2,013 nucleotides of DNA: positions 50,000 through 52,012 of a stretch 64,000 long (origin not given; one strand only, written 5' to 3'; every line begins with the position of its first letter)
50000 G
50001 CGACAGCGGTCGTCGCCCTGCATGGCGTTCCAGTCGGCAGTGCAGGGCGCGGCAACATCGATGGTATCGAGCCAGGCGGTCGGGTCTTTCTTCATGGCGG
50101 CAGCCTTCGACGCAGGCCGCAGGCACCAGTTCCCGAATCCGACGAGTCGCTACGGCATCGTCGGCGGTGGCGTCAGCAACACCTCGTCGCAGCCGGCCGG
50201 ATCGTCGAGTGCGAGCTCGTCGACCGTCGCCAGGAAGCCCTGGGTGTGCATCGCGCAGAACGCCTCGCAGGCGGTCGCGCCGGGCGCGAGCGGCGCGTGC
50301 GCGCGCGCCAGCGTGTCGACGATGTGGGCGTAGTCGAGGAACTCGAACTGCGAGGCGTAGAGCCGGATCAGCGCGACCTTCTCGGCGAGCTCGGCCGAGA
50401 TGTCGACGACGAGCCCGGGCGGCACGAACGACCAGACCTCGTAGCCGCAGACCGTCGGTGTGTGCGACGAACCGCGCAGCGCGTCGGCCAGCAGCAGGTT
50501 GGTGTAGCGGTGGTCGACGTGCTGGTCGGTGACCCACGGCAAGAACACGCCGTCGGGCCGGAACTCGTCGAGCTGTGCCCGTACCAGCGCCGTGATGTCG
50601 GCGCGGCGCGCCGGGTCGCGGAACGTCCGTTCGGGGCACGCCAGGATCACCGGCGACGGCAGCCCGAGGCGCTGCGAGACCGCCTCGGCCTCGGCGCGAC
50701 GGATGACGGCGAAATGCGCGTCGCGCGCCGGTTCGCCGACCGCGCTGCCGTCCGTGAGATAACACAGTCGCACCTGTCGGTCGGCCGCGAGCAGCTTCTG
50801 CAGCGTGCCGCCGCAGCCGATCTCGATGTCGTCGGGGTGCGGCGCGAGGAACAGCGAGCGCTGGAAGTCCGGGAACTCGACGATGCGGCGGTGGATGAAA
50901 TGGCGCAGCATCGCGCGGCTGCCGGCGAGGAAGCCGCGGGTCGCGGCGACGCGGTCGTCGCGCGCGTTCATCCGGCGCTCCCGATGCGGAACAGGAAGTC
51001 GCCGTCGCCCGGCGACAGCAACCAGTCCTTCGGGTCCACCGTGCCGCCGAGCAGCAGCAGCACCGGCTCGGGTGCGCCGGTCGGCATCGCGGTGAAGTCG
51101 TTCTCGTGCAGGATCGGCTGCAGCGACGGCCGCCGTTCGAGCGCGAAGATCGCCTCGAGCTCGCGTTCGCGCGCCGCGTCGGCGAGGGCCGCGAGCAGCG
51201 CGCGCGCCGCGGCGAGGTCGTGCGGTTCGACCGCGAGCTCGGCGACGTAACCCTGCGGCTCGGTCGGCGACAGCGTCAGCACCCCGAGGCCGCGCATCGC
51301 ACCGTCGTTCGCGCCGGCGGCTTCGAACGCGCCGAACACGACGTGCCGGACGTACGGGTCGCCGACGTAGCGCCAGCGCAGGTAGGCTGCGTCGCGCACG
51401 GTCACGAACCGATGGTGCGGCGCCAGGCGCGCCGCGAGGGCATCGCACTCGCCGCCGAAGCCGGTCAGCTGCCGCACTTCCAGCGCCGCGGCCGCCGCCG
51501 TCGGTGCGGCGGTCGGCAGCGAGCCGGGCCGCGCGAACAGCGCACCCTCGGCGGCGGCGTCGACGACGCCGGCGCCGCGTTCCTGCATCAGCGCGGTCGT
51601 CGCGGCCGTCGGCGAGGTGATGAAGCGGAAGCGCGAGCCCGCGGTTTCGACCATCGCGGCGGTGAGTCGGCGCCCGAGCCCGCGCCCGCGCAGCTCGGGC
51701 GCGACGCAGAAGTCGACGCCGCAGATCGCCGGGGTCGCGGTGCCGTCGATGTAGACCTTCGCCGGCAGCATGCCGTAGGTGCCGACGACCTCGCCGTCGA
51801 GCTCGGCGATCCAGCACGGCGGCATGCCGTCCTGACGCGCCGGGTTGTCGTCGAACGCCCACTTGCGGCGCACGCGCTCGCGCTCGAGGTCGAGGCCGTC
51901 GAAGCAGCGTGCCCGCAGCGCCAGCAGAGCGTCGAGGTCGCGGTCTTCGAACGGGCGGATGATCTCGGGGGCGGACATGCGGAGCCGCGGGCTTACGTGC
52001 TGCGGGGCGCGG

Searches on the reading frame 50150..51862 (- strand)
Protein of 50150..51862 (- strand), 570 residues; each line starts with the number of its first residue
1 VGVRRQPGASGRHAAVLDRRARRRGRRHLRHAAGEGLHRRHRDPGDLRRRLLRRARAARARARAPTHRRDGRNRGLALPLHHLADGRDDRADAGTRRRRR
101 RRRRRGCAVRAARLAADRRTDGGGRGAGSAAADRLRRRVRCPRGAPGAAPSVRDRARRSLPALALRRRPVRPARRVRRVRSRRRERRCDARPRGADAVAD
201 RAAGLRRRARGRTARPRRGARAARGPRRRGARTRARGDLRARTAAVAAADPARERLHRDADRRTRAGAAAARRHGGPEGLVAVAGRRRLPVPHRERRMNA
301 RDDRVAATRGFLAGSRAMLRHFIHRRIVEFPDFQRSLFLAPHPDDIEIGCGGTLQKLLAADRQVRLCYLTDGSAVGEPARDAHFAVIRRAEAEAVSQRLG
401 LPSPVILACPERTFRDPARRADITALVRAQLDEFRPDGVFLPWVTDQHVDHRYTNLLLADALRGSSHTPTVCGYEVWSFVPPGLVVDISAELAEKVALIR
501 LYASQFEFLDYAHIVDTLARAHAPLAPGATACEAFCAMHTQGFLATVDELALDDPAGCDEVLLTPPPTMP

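Call 58: search_protein_families(library=pfam, proteins=[window:50150-51862:-], max_evalue=0.001)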
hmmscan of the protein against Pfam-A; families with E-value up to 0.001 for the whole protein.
window:50150-51862:- (570 aa): 1 family
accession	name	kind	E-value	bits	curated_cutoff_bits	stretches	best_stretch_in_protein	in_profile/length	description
PF02585.22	PIG-L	-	1.9e-24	87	28.2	1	337-461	1-128/129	GlcNAc-PI de-N-acetylase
